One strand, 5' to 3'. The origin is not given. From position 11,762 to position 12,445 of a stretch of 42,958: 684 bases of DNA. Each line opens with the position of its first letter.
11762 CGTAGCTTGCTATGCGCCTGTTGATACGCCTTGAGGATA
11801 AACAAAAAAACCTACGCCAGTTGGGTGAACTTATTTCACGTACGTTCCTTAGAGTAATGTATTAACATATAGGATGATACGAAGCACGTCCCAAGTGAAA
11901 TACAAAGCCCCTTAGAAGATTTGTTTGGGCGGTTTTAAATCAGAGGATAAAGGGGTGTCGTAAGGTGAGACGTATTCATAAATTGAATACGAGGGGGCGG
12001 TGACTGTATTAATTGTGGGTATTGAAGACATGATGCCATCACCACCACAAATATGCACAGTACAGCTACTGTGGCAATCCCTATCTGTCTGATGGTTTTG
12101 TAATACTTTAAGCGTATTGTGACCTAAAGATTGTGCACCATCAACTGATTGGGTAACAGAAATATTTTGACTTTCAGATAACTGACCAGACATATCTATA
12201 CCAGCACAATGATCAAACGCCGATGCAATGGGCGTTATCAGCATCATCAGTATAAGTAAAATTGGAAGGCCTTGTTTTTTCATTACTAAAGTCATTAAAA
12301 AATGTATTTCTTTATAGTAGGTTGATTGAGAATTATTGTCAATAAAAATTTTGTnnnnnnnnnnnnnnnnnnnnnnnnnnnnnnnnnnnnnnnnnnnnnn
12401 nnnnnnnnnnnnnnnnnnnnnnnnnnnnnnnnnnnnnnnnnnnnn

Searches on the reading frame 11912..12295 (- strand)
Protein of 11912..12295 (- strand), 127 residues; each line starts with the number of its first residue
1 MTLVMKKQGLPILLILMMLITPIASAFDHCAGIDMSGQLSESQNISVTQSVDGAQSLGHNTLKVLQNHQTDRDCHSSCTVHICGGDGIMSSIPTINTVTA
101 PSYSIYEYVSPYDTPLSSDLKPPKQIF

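Call 25: search_protein_families(library=pfam, proteins=[window:11912-12295:-], max_evalue=0.001)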
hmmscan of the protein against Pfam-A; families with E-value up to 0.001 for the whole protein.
window:11912-12295:- (127 aa): 0 families

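Call 44: search_protein_families(library=pfam, proteins=[window:11912-12295:-], max_evalue=1)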
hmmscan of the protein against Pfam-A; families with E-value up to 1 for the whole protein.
window:11912-12295:- (127 aa): 0 families

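Call 68: search_protein_families(library=ncbifam, proteins=[window:11912-12295:-], max_evalue=1)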
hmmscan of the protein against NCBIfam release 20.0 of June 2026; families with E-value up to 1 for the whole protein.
window:11912-12295:- (127 aa): 1 family
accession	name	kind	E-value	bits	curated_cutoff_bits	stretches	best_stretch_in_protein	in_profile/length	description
TIGR03181.1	PDH_E1_alph_x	equivalog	0.14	11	411.35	1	18-58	119-159/341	pyruvate dehydrogenase (acetyl-transferring) E1 component subunit alpha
